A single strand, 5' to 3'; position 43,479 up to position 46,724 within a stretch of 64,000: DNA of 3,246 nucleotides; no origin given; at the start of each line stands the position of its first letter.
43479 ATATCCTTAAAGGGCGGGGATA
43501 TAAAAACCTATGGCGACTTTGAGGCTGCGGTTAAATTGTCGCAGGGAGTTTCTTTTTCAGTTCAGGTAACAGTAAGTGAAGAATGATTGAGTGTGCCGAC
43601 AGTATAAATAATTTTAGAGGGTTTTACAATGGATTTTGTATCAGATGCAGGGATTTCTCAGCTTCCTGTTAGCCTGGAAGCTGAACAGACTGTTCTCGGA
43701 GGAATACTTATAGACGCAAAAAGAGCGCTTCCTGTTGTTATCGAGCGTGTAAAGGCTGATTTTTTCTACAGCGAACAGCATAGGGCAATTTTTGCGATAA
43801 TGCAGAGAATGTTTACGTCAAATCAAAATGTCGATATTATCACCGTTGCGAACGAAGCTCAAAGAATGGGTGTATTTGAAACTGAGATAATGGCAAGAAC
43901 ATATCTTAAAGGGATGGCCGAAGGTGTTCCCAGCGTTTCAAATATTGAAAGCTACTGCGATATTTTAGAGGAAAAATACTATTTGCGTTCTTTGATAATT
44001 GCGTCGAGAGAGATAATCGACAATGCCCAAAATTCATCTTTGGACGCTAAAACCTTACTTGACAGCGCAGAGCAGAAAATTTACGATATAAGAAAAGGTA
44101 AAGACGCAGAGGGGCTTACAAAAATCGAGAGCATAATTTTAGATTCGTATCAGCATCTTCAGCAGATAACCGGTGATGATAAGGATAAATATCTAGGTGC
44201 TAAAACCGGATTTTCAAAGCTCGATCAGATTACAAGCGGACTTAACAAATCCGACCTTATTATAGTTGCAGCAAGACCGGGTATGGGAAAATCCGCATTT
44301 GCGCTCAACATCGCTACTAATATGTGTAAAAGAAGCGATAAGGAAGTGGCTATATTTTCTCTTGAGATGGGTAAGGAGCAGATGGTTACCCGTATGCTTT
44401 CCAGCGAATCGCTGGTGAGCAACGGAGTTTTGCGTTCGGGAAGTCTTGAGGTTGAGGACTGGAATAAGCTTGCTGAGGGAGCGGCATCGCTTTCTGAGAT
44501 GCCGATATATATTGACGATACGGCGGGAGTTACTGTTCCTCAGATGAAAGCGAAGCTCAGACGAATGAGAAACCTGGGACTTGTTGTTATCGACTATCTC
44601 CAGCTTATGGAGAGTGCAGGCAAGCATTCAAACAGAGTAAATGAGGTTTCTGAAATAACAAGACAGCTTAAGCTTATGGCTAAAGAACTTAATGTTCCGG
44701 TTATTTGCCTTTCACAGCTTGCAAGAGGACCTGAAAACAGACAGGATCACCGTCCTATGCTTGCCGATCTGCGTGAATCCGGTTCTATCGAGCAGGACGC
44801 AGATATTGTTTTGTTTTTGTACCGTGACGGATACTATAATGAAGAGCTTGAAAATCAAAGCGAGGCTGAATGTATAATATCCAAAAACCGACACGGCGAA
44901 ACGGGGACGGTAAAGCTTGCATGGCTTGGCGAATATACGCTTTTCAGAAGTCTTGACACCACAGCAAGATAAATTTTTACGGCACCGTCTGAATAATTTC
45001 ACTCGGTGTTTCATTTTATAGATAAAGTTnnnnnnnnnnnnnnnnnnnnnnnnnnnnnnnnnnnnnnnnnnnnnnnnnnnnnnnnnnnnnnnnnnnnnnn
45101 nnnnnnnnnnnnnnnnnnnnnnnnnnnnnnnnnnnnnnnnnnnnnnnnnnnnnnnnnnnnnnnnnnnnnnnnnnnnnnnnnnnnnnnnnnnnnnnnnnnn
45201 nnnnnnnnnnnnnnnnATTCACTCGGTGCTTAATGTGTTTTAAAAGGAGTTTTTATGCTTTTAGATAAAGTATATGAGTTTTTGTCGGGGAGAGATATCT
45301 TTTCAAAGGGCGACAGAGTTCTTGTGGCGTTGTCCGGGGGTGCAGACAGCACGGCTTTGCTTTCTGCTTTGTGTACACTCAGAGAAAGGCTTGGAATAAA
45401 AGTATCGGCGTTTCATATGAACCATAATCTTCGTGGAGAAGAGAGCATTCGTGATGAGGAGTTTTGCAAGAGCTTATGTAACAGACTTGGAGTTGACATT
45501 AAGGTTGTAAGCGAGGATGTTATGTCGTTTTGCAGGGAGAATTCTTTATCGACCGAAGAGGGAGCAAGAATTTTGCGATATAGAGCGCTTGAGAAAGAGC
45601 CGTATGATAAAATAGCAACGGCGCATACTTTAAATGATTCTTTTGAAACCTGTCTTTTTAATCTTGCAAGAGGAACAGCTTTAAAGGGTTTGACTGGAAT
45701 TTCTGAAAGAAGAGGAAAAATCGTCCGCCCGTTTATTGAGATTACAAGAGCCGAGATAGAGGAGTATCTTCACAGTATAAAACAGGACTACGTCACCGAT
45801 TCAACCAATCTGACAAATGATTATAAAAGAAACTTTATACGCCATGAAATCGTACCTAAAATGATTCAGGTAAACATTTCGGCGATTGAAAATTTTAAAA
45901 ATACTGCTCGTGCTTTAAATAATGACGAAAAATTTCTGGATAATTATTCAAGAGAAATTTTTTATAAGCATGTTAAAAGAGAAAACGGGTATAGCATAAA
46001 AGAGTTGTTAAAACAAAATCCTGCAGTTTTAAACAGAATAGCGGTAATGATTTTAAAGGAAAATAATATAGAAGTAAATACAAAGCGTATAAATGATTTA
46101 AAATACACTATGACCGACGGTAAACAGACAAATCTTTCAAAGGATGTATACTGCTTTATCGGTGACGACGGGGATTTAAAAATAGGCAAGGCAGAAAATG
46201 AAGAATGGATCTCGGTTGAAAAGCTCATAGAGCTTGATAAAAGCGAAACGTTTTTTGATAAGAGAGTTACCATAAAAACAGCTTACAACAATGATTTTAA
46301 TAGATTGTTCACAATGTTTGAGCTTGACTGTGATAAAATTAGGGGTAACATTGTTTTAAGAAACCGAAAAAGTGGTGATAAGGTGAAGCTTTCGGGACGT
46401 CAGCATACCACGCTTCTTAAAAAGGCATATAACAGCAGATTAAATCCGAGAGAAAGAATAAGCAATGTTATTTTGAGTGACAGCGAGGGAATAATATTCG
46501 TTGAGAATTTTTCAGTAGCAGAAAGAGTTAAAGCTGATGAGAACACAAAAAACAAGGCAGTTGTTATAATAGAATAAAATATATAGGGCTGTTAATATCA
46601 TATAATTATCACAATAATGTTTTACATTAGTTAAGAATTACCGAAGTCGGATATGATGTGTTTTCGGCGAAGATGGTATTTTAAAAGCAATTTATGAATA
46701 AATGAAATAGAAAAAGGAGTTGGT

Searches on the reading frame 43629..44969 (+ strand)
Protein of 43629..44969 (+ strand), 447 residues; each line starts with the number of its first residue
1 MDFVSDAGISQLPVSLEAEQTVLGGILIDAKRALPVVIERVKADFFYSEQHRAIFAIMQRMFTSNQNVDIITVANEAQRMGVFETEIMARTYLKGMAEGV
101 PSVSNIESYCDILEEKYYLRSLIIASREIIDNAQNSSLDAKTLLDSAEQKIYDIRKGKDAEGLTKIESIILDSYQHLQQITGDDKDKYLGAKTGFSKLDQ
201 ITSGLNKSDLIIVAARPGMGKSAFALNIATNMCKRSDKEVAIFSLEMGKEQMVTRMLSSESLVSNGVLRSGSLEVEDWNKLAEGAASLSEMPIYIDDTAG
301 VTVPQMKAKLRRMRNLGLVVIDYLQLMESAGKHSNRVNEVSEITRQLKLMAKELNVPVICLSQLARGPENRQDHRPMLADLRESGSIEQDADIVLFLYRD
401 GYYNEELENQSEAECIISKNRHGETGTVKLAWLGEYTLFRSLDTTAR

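Call 36: search_protein_families(library=pfam, proteins=[window:43629-44969:+], max_evalue=0.00001)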
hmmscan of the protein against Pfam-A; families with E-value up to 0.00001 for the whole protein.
window:43629-44969:+ (447 aa): 4 families
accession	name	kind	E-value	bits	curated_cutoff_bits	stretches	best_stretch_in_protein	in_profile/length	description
PF03796.21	DnaB_C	-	2.9e-106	355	27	1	190-440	1-254/255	DnaB-like helicase C terminal domain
PF00772.26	DnaB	-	2.8e-25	88.8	23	1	12-115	2-103/103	DnaB-like helicase N terminal domain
PF13481.12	AAA_25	-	2.4e-12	47.3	27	1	196-364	20-190/195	AAA domain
PF06745.19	ATPase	-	4.8e-08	33.1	26.6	1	192-370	2-170/231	KaiC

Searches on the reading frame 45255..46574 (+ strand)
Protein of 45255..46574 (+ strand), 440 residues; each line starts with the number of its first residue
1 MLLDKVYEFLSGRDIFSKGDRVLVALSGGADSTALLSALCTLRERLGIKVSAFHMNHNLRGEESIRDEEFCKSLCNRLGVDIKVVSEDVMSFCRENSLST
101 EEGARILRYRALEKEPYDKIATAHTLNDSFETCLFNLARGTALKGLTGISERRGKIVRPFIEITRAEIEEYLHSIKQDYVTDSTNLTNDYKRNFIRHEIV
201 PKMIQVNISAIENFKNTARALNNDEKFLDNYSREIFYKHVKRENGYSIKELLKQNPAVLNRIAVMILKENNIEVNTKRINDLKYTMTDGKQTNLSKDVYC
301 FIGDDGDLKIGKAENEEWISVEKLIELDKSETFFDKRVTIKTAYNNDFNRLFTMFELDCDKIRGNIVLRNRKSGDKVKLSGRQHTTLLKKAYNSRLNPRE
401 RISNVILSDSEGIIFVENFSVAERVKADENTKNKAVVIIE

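Call 36: search_protein_families(library=pfam, proteins=[window:45255-46574:+], max_evalue=0.00001)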
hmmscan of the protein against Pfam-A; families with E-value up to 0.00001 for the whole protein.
window:45255-46574:+ (440 aa): 2 families
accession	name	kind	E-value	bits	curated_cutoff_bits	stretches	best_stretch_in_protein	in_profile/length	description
PF01171.26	ATP_bind_3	-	1.7e-50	171.7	27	1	22-198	2-182/182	PP-loop family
PF11734.13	TilS_C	-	3.8e-06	26.6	22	1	367-433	2-69/74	TilS substrate C-terminal domain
